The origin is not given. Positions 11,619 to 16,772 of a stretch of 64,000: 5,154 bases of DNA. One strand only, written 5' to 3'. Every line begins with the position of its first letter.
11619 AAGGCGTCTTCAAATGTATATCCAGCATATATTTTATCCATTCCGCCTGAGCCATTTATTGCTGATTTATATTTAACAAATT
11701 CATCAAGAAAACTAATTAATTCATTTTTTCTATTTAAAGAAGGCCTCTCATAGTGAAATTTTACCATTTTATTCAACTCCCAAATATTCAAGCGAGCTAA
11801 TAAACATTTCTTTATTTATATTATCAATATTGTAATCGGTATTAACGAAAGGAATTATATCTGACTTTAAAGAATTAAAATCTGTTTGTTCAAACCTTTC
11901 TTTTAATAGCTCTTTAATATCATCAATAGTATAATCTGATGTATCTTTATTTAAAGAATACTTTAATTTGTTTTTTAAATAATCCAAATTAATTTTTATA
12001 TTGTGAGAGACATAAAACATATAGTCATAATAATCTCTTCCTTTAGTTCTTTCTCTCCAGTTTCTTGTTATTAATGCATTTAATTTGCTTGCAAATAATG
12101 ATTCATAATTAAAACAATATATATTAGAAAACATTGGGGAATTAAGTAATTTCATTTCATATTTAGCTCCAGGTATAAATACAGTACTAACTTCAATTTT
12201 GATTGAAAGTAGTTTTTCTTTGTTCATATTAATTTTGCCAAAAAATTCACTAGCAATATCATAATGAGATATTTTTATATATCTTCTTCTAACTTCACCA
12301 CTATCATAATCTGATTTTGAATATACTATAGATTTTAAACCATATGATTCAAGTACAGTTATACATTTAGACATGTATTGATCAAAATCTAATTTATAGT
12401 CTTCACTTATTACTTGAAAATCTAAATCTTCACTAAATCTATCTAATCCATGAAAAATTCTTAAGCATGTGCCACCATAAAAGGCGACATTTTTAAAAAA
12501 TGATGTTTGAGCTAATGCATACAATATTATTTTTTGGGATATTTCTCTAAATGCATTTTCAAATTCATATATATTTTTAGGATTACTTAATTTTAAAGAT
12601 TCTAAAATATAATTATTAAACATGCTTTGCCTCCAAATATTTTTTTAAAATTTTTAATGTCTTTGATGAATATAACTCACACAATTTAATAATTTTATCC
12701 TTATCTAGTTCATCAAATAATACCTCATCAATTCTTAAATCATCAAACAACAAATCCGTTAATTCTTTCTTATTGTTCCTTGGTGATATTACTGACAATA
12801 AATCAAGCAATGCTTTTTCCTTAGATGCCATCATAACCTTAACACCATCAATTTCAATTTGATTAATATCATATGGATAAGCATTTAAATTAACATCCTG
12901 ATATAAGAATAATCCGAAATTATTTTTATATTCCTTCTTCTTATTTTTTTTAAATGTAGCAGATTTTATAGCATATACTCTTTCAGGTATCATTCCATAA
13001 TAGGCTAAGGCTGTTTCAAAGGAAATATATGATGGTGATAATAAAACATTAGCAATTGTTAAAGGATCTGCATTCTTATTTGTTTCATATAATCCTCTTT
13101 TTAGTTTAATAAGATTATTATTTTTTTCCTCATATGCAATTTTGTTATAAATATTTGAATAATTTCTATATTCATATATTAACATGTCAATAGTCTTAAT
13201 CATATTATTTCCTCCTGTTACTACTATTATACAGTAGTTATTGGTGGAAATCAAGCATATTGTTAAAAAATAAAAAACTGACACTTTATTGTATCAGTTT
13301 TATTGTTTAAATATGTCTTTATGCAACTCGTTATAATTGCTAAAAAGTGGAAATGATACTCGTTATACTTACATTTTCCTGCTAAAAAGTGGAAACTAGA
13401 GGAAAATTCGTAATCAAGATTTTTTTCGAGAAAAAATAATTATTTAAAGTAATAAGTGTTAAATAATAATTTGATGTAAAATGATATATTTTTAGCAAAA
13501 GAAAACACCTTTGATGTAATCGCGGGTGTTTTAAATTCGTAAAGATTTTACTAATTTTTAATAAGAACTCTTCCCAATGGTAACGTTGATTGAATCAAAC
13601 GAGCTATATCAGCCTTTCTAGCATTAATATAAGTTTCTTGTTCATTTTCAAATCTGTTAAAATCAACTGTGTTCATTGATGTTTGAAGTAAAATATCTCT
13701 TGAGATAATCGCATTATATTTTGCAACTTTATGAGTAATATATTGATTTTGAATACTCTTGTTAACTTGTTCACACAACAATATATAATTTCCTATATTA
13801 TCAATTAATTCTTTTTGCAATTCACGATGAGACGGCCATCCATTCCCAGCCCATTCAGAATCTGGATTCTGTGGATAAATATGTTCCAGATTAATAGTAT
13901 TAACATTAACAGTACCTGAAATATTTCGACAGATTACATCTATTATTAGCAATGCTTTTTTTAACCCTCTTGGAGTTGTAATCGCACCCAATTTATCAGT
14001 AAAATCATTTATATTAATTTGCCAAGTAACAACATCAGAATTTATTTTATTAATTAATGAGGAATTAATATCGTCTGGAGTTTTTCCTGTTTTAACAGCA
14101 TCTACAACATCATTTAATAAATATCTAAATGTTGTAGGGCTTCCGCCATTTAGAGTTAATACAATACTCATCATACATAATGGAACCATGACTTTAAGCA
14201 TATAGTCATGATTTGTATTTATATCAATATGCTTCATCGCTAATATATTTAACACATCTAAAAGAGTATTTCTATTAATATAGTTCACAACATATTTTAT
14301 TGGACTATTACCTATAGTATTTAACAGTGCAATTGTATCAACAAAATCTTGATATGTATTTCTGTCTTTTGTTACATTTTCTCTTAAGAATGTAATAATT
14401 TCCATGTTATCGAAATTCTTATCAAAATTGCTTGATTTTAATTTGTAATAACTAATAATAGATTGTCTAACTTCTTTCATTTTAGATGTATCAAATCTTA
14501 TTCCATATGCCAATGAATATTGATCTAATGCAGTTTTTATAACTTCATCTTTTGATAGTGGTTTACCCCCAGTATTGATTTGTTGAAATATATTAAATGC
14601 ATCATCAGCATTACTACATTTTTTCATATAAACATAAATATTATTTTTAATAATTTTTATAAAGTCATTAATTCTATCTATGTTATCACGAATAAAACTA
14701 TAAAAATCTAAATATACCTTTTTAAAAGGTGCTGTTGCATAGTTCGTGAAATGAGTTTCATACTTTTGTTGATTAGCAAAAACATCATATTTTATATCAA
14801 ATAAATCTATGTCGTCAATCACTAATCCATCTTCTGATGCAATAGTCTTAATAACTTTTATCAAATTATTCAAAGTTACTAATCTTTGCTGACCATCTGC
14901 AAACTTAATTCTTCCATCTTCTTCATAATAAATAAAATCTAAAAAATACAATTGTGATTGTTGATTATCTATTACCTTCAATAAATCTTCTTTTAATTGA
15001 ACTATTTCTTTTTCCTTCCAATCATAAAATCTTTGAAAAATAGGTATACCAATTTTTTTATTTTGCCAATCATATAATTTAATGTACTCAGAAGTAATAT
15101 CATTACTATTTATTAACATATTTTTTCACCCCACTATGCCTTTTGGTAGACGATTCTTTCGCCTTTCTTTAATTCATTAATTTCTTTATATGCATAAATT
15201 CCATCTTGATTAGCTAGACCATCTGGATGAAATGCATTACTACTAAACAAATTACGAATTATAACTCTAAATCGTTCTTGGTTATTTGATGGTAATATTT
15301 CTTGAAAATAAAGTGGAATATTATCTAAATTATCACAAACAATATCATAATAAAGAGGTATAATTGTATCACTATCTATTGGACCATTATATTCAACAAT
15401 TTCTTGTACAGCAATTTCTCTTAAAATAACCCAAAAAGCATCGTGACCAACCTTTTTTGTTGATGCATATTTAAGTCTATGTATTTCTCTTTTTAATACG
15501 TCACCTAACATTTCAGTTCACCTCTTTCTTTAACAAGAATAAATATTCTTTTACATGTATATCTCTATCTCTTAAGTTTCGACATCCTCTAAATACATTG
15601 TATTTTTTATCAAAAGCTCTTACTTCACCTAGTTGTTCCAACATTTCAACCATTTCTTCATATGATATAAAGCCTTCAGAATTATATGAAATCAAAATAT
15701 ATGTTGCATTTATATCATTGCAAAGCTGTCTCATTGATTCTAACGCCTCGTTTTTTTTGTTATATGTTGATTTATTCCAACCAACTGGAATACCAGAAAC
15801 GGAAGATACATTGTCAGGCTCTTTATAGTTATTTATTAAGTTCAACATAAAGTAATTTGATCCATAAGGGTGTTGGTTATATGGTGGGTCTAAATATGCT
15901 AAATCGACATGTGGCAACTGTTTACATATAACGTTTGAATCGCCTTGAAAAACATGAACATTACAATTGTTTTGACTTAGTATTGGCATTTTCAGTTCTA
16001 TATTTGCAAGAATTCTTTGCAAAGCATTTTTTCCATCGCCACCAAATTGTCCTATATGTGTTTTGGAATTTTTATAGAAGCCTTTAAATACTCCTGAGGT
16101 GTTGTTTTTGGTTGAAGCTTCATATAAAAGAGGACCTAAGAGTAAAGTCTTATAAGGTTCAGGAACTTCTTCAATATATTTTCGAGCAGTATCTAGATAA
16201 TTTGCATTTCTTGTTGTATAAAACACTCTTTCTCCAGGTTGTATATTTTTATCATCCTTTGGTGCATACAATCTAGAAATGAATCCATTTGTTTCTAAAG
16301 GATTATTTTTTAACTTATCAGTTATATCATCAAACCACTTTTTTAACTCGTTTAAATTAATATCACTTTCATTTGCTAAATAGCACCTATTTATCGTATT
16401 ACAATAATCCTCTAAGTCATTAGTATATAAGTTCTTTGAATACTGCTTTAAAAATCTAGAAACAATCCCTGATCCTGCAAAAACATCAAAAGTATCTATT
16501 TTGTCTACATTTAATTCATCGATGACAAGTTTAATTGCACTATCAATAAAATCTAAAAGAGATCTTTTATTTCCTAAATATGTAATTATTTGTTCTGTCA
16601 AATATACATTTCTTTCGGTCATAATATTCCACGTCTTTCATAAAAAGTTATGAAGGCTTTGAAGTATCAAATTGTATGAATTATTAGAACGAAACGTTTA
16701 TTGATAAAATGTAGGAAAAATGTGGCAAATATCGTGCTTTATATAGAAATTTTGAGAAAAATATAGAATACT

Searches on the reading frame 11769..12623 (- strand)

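Call 47: search_protein_families(library=pfam, proteins=[window:11769-12623:-], max_evalue=0.00001)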
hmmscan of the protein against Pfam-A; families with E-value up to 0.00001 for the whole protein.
window:11769-12623:- (284 aa): 1 family
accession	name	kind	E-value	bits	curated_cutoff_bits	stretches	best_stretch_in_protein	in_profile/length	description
PF08843.17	AbiEii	-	7.3e-27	95.3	22.5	1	33-262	2-229/238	Nucleotidyl transferase AbiEii toxin, Type IV TA system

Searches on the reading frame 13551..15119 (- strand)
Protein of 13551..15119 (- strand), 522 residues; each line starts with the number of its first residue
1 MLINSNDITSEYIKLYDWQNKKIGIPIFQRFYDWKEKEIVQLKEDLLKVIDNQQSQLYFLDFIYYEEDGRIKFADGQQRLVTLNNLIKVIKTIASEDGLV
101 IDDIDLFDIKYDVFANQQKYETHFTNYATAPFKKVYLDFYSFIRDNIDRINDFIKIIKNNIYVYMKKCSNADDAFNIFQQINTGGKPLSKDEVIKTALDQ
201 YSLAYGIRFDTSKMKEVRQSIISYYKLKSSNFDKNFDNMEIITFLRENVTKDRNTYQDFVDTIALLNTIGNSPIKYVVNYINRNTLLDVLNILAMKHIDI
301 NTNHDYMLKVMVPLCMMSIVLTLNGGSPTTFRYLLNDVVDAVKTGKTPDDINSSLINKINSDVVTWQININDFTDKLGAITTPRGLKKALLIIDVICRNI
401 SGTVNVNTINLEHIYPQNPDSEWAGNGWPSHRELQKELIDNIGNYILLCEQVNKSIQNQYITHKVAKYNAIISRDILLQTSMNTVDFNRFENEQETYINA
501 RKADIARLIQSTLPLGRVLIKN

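Call 47: search_protein_families(library=pfam, proteins=[window:13551-15119:-], max_evalue=0.00001)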
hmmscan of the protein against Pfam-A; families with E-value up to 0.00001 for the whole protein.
window:13551-15119:- (522 aa): 2 families
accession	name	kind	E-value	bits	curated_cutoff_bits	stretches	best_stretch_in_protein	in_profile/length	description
PF03235.19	GmrSD_N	-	1.7e-20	74.4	33.2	1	20-197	7-197/199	GmrSD restriction endonuclease, N-terminal domain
PF07510.16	GmrSD_C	-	3.8e-12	46.7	23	1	404-486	44-119/138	GmrSD restriction endonucleases, C-terminal domain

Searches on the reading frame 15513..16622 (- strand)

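Call 47: search_protein_families(library=pfam, proteins=[window:15513-16622:-], max_evalue=0.00001)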
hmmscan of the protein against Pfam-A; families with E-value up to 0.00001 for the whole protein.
window:15513-16622:- (369 aa): 1 family
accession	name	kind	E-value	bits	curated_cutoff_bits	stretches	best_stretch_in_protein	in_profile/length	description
PF02086.21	MethyltransfD12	-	6.6e-19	69.1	22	1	15-327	1-253/253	D12 class N6 adenine-specific DNA methyltransferase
